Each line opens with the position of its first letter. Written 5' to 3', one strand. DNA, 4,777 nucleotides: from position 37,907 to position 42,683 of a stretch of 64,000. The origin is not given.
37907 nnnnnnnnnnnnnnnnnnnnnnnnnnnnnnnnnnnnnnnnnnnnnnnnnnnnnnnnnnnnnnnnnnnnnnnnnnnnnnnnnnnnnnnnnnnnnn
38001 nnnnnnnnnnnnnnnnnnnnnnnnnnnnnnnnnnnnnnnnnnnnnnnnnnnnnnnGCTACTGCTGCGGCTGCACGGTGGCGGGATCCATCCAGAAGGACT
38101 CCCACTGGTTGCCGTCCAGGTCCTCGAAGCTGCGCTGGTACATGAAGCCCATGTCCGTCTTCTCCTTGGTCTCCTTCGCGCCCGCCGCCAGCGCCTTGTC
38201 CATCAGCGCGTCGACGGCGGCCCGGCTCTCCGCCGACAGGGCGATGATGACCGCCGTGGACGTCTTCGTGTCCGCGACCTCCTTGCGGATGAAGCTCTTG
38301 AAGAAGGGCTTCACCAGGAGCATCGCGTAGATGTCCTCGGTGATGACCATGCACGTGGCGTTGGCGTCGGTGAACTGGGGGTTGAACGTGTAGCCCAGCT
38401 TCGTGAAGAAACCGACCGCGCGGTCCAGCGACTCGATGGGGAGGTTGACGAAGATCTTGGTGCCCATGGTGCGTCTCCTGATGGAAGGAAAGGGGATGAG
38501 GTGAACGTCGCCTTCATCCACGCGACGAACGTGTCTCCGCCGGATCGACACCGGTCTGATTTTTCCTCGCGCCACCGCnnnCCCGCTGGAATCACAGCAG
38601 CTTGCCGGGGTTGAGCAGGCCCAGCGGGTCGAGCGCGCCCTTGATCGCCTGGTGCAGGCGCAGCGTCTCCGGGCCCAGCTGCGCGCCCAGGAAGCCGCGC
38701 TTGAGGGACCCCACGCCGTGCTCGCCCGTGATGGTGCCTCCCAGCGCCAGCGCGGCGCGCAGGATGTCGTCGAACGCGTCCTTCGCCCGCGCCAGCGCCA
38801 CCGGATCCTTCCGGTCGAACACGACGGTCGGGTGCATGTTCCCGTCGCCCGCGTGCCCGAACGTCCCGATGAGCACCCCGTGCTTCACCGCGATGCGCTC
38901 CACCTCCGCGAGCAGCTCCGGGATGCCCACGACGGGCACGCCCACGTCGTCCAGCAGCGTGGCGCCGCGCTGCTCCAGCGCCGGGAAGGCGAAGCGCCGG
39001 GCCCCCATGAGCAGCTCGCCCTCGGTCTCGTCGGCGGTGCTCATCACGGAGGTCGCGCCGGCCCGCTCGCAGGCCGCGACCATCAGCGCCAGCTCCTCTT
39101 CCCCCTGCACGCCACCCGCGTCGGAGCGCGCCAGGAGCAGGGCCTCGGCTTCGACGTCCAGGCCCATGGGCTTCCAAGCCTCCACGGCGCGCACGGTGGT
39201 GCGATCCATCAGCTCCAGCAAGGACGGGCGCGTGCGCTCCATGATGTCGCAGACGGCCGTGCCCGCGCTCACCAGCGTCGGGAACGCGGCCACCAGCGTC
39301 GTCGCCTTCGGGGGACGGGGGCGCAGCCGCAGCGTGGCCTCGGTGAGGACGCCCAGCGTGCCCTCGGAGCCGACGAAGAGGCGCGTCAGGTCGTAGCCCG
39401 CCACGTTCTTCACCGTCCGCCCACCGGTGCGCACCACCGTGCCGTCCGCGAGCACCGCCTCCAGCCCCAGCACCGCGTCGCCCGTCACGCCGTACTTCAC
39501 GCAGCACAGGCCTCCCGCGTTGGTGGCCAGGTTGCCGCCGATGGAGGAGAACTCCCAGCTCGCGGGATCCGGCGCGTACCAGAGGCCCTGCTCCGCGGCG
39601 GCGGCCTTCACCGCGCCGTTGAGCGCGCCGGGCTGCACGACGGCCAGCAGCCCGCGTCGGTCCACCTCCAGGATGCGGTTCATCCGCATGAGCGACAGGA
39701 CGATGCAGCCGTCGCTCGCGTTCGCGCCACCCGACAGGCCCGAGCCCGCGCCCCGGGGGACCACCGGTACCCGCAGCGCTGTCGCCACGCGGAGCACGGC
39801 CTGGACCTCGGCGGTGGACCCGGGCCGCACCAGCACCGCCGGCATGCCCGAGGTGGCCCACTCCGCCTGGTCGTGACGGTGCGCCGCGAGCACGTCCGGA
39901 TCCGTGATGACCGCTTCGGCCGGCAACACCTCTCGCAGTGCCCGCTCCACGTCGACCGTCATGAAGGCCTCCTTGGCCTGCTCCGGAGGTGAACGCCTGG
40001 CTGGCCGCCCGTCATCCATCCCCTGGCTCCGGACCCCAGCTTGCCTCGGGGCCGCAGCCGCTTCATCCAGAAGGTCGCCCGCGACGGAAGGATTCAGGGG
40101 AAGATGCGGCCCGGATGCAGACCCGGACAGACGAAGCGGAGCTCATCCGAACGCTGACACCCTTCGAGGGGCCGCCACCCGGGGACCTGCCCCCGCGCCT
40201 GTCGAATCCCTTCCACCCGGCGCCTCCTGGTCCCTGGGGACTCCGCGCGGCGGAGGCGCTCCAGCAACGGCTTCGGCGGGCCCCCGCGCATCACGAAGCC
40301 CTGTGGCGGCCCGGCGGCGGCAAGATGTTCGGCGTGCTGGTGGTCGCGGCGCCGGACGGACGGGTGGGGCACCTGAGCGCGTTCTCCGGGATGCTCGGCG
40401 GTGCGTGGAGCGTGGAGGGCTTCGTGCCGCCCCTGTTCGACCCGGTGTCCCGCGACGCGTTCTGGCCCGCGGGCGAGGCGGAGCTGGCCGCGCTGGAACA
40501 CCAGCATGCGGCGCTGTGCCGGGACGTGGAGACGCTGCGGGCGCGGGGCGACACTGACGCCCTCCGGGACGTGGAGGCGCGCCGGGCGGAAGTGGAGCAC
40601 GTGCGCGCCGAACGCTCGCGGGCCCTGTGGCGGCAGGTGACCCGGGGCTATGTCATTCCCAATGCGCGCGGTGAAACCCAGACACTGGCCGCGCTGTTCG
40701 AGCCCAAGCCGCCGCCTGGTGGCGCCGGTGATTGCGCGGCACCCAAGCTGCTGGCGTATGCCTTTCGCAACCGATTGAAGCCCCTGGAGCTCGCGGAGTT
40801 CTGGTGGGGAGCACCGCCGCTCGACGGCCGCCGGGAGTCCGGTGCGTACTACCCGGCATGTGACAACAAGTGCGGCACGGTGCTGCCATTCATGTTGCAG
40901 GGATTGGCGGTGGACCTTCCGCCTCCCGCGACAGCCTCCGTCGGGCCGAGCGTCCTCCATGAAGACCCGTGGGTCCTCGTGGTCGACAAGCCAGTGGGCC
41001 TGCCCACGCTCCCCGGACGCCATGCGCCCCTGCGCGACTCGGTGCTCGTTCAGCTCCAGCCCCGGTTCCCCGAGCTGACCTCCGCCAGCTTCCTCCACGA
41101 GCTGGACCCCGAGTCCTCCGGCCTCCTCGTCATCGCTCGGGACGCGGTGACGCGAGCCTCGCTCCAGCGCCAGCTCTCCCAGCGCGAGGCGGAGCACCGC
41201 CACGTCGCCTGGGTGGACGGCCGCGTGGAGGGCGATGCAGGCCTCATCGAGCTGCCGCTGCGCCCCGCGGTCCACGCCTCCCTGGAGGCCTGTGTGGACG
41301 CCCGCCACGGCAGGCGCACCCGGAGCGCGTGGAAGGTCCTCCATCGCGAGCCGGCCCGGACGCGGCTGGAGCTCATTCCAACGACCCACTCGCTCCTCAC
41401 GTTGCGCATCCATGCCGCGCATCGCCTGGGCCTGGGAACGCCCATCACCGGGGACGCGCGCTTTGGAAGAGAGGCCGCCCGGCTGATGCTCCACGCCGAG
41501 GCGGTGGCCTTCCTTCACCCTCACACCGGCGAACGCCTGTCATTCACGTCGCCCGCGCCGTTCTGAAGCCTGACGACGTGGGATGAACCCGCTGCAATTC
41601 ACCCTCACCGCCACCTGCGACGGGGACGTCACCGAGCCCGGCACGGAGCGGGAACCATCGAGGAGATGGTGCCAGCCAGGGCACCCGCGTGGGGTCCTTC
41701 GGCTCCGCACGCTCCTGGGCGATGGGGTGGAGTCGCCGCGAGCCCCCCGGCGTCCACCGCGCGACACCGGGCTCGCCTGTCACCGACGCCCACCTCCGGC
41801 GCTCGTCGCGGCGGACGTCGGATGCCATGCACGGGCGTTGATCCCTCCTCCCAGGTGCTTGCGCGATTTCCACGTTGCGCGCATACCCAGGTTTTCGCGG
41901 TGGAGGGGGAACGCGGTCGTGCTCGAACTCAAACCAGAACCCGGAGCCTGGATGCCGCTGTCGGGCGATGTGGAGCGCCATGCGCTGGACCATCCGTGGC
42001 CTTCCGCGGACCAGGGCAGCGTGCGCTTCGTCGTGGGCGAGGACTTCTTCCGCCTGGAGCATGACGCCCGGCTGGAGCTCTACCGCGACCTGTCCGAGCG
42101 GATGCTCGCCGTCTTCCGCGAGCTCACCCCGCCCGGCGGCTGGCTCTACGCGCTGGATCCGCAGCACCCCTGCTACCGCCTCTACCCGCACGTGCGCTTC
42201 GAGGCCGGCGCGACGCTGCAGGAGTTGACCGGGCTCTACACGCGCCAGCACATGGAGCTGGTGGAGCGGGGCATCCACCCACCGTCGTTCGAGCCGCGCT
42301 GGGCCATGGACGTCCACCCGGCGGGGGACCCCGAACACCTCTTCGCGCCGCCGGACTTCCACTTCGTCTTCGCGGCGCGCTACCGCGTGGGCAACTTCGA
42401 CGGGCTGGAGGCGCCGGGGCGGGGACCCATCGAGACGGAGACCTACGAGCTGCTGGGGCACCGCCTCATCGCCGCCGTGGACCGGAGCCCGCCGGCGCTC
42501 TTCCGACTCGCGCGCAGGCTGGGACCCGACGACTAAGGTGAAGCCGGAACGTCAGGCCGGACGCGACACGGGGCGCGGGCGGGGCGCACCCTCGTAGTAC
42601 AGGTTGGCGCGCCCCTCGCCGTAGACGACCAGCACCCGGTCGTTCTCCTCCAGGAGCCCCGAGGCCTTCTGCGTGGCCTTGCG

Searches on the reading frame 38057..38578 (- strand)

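Call 17: search_protein_families(library=pfam, proteins=[window:38057-38578:-], max_evalue=0.01)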
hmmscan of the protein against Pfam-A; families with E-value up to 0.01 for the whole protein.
window:38057-38578:- (173 aa): 2 families
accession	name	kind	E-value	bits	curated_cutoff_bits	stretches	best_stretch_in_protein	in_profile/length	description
PF22677.2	Ble-like_N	-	4.5e-08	33.1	24.5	1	42-79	3-40/41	Bleomycin resistance protein-like N-terminal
PF00903.31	Glyoxalase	-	2.7e-05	25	20.6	1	45-160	6-120/121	Glyoxalase/Bleomycin resistance protein/Dioxygenase superfamily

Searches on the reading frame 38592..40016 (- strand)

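Call 17: search_protein_families(library=pfam, proteins=[window:38592-40016:-], max_evalue=0.01)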
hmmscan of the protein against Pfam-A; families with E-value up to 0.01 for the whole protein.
window:38592-40016:- (474 aa): 2 families
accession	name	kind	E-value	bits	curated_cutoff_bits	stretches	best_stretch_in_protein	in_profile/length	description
PF02913.24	FAD-oxidase_C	-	1.2e-64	218.8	21.2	1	235-473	2-248/248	FAD linked oxidases, C-terminal domain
PF01565.28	FAD_binding_4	-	5.1e-43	146.5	26.4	1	59-198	1-139/139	FAD binding domain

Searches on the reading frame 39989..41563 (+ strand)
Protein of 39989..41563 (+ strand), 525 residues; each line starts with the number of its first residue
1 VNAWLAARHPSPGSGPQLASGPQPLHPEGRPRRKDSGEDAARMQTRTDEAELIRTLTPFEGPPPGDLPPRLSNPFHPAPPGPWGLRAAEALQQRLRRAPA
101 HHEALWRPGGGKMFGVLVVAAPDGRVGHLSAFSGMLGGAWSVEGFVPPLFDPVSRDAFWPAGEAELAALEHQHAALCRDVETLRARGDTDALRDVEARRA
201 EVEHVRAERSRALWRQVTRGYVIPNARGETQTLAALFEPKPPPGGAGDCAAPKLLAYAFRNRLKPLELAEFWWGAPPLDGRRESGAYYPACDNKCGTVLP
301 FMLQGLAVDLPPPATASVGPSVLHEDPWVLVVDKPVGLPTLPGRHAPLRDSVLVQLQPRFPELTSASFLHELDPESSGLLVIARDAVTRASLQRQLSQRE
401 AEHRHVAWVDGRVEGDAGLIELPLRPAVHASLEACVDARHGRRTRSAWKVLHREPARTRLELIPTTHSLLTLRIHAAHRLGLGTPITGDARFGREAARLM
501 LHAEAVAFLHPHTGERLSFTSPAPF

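Call 18: search_protein_families(library=pfam, proteins=[window:39989-41563:+], max_evalue=0.01)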
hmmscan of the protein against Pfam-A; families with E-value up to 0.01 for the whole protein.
window:39989-41563:+ (525 aa): 1 family
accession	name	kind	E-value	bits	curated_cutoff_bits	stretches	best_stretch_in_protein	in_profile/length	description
PF00849.27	PseudoU_synth_2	-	5.3e-12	46.7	26.8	1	329-478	2-152/152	RNA pseudouridylate synthase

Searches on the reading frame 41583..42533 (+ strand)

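Call 18: search_protein_families(library=pfam, proteins=[window:41583-42533:+], max_evalue=0.01)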
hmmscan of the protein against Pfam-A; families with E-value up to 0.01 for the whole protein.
window:41583-42533:+ (317 aa): 1 family
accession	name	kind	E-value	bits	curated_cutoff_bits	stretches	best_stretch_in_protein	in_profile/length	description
PF10898.13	DUF2716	-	8e-09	36.3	24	1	160-259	49-120/141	Protein of unknown function (DUF2716)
